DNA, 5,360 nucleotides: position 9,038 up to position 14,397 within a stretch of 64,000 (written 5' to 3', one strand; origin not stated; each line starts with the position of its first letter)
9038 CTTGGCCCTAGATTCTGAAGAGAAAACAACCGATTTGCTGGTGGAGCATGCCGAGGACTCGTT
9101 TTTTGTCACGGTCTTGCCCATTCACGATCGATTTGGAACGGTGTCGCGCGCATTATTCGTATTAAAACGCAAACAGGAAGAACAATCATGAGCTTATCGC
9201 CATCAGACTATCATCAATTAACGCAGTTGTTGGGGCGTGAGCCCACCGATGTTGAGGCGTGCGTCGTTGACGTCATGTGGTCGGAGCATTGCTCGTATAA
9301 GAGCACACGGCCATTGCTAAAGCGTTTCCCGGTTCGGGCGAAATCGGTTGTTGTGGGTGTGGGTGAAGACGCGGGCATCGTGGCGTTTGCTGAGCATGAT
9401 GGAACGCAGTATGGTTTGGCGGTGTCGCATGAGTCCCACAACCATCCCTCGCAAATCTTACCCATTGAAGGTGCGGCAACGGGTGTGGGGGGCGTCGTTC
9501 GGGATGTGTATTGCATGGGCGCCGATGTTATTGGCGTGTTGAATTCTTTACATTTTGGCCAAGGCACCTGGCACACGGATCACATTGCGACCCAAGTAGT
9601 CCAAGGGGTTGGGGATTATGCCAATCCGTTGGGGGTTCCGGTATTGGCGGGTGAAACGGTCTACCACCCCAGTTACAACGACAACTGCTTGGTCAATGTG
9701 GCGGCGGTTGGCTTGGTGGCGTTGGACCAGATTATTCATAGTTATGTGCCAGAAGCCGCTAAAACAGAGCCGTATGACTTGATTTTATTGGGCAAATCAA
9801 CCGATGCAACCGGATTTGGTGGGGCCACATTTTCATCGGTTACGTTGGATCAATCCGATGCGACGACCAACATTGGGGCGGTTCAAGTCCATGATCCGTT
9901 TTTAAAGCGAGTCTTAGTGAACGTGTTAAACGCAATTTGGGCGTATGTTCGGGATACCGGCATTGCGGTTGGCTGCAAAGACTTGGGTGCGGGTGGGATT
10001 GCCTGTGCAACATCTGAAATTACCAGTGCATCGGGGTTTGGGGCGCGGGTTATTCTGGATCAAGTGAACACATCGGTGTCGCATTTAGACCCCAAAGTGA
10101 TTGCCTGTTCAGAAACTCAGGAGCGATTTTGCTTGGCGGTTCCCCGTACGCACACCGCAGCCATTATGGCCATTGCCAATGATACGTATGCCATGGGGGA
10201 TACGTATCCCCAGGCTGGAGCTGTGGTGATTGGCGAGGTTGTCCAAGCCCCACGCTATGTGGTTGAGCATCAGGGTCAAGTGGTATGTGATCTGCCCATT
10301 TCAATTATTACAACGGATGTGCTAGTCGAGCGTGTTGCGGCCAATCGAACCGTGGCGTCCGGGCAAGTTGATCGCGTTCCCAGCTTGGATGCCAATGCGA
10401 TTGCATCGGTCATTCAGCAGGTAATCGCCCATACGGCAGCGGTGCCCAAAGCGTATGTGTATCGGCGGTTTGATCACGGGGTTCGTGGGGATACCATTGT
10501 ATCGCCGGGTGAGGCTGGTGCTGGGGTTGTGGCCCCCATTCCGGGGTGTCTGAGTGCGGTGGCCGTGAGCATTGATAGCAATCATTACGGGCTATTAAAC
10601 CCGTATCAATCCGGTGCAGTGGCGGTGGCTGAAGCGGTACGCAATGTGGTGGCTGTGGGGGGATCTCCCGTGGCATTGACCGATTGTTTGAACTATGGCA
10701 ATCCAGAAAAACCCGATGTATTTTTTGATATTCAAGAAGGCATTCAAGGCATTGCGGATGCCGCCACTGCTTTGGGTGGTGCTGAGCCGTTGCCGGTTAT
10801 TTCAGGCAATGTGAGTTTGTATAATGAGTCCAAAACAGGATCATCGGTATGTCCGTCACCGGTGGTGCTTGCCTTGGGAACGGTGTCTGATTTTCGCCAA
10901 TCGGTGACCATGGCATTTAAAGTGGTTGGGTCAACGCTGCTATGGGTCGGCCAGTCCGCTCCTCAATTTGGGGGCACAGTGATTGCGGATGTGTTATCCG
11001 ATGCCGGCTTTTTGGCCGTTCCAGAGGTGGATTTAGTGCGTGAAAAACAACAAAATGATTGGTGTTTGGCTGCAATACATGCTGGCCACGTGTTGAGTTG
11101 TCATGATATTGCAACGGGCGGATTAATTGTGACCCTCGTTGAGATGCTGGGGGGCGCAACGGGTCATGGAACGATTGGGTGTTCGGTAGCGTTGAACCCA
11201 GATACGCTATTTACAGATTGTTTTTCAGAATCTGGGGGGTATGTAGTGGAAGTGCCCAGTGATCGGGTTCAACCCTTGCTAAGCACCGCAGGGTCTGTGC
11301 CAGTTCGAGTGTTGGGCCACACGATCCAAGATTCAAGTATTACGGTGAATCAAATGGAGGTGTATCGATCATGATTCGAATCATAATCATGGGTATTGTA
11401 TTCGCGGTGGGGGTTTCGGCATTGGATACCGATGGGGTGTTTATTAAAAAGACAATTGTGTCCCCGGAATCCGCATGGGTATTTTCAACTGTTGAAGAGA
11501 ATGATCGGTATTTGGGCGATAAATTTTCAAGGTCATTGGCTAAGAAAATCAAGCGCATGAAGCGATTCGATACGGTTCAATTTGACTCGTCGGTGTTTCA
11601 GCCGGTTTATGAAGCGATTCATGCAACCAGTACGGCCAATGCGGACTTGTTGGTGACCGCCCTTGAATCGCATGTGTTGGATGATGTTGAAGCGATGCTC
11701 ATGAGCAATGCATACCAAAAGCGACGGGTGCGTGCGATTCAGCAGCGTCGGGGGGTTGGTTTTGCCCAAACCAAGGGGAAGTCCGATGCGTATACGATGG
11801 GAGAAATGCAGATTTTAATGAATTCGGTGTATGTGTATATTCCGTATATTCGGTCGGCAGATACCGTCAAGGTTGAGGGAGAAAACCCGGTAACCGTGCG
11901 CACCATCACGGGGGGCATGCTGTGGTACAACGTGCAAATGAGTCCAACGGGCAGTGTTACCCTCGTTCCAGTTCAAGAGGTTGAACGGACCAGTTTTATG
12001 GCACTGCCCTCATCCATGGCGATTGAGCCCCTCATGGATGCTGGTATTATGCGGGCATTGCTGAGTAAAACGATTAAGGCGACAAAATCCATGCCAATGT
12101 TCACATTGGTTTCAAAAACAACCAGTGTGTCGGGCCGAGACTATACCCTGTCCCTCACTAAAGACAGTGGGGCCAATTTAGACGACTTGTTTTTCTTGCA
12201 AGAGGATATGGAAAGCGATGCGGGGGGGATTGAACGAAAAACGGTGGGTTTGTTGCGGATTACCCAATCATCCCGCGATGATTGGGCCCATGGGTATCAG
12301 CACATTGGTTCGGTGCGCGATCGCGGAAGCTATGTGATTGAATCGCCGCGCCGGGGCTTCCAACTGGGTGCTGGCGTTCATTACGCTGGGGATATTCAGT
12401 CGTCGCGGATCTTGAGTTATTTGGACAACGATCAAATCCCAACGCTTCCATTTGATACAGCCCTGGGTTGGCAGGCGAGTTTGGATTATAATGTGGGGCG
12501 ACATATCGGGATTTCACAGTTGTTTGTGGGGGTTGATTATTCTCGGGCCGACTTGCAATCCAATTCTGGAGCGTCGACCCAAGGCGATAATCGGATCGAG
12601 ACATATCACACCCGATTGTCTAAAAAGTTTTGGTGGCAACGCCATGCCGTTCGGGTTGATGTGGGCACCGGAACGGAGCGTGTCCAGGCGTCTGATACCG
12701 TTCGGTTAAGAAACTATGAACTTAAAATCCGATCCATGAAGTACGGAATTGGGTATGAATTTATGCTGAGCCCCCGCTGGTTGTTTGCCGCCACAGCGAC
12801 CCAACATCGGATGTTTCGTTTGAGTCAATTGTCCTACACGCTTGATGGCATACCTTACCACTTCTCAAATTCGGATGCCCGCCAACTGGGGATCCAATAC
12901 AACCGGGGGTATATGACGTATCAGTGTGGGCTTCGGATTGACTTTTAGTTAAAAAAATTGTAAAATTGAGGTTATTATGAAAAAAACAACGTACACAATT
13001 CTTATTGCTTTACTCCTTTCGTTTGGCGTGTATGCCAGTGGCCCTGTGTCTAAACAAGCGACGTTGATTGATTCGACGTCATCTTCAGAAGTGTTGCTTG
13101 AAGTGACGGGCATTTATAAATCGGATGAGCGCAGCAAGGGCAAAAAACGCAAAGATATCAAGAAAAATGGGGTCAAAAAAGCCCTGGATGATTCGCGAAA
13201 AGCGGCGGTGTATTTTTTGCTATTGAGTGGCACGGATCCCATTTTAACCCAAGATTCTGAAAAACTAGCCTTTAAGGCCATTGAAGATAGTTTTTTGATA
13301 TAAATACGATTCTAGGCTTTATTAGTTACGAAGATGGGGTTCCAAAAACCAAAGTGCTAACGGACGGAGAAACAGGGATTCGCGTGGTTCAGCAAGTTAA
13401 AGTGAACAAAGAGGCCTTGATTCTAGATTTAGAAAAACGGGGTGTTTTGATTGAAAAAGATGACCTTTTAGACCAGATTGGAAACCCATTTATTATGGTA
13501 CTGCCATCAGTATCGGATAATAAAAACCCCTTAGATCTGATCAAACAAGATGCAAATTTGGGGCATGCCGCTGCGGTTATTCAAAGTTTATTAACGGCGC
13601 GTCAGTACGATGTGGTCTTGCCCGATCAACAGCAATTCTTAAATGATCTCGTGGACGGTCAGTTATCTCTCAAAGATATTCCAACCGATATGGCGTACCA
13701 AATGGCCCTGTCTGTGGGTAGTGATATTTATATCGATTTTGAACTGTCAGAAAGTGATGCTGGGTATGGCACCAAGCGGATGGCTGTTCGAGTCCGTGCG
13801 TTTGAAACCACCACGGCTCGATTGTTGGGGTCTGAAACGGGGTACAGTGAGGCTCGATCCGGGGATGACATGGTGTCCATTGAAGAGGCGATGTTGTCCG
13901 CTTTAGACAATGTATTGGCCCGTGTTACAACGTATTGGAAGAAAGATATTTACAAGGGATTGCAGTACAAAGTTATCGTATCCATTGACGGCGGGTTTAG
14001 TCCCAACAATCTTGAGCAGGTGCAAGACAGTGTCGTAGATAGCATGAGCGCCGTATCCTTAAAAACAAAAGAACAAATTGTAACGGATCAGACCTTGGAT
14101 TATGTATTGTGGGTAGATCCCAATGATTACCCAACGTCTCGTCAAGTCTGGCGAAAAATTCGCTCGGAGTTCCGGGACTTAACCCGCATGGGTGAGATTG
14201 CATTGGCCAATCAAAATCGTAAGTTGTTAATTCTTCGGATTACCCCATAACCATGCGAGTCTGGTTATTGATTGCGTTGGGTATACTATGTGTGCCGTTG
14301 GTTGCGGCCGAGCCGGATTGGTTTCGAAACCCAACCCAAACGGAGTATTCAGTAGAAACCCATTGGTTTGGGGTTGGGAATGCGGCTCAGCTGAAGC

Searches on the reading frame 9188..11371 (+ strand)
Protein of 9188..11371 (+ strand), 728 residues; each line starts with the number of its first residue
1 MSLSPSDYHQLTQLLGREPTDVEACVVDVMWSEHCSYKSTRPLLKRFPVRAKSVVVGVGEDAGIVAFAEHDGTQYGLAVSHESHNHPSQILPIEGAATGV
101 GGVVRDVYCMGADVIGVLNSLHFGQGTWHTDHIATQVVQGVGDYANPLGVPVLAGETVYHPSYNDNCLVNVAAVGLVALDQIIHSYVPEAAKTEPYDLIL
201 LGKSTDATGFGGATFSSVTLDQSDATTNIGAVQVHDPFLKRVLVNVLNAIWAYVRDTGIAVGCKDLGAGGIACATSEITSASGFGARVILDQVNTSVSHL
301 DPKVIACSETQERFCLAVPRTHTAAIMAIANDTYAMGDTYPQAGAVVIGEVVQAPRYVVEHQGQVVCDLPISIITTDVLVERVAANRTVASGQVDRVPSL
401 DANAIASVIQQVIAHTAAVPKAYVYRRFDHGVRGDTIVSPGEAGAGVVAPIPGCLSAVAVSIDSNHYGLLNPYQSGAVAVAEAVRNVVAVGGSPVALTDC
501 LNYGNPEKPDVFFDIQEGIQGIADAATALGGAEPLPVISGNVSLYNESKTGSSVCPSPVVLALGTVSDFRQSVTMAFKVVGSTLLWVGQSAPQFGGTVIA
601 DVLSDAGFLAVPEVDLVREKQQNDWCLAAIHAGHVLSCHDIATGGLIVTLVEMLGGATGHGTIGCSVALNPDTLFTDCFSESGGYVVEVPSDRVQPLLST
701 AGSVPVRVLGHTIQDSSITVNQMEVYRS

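Call 29: search_protein_families(library=pfam, proteins=[window:9188-11371:+], max_evalue=0.001)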
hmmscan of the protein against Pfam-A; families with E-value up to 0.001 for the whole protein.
window:9188-11371:+ (728 aa): 3 families
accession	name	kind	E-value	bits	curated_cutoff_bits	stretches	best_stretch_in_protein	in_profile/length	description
PF00586.29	AIRS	-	7.8e-36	123.3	24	2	59-177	1-112/112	AIR synthase related protein, N-terminal domain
PF02769.27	AIRS_C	-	5e-31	108.4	23.1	2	197-360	4-154/156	AIR synthase related protein, C-terminal domain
PF18072.6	FGAR-AT_linker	-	1.1e-11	45.5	26.6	1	1-38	10-50/50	Formylglycinamide ribonucleotide amidotransferase linker domain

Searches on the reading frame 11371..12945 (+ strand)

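Call 29: search_protein_families(library=pfam, proteins=[window:11371-12945:+], max_evalue=0.001)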
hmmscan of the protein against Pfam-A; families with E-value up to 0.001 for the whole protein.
window:11371-12945:+ (525 aa): 1 family
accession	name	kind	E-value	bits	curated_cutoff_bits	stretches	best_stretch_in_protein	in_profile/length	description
PF13505.12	OMP_b-brl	-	0.00028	21.5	28.7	1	326-488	18-158/175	Outer membrane protein beta-barrel domain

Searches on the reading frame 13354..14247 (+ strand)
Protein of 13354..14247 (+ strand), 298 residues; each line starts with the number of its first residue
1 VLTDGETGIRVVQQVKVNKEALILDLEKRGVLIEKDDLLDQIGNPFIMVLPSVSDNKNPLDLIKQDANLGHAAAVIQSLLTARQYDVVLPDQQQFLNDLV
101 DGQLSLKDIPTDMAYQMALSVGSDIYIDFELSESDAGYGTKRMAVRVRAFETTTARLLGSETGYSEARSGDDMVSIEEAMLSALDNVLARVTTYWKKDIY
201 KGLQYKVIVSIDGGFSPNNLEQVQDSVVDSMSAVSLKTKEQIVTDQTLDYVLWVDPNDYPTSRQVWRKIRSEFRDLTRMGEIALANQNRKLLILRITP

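Call 58: search_protein_families(library=pfam, proteins=[window:13354-14247:+], max_evalue=0.00001)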
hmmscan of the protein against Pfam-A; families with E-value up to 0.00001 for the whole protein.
window:13354-14247:+ (298 aa): 1 family
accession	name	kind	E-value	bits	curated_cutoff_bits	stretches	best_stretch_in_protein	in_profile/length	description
PF19672.4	DUF6175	-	7.2e-09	35.6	23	1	44-223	2-205/293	Family of unknown function (DUF6175)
